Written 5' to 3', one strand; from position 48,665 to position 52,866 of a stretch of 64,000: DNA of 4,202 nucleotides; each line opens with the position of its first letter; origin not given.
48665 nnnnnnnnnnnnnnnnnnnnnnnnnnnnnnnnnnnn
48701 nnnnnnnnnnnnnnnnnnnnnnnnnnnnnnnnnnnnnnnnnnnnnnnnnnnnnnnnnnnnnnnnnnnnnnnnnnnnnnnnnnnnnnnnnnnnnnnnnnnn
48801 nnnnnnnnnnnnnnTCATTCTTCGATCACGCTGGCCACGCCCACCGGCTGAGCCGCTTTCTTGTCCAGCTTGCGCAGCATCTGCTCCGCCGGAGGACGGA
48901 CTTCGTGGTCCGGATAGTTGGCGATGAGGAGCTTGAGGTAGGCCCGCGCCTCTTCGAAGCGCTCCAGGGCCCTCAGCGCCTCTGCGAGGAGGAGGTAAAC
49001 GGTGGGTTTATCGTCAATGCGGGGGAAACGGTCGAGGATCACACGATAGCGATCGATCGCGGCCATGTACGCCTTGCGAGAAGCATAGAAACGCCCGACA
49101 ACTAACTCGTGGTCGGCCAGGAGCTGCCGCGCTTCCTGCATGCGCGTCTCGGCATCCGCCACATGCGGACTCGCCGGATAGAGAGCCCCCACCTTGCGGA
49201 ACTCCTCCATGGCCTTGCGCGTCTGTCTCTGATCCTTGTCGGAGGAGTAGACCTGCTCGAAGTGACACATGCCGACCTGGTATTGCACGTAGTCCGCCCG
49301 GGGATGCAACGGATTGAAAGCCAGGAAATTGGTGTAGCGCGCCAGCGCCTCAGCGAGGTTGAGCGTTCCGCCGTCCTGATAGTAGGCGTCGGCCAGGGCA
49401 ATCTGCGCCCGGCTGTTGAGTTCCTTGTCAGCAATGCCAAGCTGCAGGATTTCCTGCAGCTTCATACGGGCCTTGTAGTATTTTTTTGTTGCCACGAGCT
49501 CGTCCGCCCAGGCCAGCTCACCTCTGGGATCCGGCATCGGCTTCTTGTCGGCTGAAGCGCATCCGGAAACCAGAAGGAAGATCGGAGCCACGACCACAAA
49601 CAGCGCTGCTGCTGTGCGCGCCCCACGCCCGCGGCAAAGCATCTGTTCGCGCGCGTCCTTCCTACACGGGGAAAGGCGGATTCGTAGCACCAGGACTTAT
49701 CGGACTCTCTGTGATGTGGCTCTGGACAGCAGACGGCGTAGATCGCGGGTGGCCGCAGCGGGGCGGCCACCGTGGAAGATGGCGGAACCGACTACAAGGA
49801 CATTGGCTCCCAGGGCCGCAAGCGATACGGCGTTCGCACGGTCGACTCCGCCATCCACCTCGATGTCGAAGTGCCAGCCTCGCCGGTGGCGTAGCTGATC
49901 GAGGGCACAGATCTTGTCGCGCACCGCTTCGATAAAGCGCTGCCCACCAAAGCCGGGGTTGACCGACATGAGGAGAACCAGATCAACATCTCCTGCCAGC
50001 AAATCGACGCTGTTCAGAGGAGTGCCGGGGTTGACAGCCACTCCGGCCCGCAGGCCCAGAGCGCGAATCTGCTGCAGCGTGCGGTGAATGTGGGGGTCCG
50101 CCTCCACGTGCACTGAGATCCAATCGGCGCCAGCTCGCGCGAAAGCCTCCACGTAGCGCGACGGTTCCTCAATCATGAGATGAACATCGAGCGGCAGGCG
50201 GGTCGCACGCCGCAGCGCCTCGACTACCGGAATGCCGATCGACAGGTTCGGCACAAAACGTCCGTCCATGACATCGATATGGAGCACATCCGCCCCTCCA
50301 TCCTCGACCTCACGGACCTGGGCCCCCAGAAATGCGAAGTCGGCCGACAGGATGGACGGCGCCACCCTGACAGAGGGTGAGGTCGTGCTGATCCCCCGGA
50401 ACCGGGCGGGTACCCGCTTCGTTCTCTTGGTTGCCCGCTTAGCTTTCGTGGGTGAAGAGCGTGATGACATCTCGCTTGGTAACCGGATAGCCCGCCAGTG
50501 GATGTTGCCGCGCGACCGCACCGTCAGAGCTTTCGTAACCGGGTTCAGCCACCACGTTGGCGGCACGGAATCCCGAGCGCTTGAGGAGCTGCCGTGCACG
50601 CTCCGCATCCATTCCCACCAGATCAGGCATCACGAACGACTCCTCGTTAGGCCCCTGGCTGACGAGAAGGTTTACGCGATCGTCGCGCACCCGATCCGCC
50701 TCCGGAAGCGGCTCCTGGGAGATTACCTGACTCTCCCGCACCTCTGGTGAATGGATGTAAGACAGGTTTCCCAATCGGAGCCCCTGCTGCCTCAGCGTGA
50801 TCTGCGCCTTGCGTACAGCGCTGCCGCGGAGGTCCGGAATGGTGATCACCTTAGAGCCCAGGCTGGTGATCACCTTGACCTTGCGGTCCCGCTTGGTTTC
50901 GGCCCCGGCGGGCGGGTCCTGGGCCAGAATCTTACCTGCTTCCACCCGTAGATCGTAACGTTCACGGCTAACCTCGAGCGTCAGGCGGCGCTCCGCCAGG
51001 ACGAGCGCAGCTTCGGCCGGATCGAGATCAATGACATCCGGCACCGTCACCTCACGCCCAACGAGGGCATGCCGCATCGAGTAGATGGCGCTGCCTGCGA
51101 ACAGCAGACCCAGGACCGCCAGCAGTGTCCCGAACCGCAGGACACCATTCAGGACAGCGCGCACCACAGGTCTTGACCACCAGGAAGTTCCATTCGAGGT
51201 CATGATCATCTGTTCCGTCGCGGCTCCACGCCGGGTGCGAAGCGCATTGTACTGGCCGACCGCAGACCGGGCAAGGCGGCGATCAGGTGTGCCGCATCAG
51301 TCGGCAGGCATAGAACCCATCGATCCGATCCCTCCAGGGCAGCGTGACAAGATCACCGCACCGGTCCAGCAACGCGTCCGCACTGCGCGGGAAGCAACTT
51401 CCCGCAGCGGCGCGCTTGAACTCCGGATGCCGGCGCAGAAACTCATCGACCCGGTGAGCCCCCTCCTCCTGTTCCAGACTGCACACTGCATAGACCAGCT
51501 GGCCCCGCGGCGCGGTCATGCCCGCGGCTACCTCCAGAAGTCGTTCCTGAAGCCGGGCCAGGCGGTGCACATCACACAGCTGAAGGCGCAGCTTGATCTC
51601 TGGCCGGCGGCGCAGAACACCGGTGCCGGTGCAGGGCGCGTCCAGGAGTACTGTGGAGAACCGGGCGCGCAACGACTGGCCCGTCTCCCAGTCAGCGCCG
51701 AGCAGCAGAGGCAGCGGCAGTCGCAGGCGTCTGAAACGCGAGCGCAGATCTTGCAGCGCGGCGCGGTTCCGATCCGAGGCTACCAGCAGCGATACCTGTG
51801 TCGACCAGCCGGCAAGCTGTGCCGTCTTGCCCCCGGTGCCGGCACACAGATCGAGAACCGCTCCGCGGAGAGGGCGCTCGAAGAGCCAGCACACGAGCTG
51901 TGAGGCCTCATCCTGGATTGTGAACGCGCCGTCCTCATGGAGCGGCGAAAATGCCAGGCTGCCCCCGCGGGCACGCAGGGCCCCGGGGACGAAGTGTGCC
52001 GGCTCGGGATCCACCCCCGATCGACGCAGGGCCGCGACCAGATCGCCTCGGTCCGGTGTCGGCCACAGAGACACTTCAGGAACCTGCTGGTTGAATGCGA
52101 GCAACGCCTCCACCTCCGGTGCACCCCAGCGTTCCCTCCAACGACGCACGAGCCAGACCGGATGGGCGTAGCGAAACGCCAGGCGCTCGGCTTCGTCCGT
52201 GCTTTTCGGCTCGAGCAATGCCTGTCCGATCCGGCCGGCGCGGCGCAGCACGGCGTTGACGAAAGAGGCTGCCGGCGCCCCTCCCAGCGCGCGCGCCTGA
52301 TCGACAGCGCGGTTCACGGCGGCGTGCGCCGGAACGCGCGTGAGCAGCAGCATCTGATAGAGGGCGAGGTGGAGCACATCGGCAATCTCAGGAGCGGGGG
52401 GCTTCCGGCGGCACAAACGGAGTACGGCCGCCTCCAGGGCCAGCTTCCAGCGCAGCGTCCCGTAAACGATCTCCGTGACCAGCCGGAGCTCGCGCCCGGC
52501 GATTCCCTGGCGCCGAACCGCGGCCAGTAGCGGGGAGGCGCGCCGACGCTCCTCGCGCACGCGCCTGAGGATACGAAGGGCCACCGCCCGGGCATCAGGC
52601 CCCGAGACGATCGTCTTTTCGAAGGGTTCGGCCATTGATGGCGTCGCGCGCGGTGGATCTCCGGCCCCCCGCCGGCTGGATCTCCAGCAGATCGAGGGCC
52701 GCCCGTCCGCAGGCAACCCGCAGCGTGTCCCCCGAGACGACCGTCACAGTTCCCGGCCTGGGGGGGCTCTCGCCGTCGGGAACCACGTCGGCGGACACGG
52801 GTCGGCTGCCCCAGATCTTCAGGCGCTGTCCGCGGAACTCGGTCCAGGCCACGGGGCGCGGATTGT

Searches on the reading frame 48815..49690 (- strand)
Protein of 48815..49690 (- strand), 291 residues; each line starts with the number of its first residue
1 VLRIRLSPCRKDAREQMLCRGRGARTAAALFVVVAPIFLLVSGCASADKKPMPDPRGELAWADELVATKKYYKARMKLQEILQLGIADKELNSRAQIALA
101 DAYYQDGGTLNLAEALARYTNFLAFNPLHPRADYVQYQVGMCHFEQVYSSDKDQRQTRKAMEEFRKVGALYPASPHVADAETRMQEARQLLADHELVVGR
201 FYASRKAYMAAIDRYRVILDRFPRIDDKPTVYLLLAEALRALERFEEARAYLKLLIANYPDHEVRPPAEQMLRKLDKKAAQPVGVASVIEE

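Call 61: search_protein_families(library=pfam, proteins=[window:48815-49690:-], max_evalue=0.00001)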
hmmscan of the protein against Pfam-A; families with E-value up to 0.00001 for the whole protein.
window:48815-49690:- (291 aa): 5 families
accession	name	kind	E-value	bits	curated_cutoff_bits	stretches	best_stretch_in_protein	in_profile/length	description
PF13525.12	YfiO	-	2.8e-31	109.3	25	1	65-244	15-193/203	Outer membrane lipoprotein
PF13512.12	TPR_18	-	1.3e-09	38.8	21.9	1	50-184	5-145/145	Tetratricopeptide repeat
PF13174.12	TPR_6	-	2.3e-07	31.4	26.3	0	231-262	2-33/33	Tetratricopeptide repeat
PF13432.12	TPR_16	-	2e-06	28.6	32.7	0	191-262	3-64/65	Tetratricopeptide repeat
PF13428.12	TPR_14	-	2.4e-06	28.1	23.5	0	230-262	2-34/44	Tetratricopeptide repeat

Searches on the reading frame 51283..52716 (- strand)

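Call 61: search_protein_families(library=pfam, proteins=[window:51283-52716:-], max_evalue=0.00001)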
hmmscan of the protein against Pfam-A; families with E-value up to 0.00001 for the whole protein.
window:51283-52716:- (477 aa): 3 families
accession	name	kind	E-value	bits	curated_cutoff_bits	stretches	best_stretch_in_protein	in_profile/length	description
PF01189.24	Methyltr_RsmB-F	-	1.5e-35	123.1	27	1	286-473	11-198/199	16S rRNA methyltransferase RsmB/F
PF01029.23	NusB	-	2.4e-22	80.2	23.1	1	41-160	2-131/133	NusB family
PF22458.1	RsmF-B_ferredox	-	6.5e-07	29.8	27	1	185-248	1-66/74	Methyltr_RsmF/B-like, ferredoxin-like domain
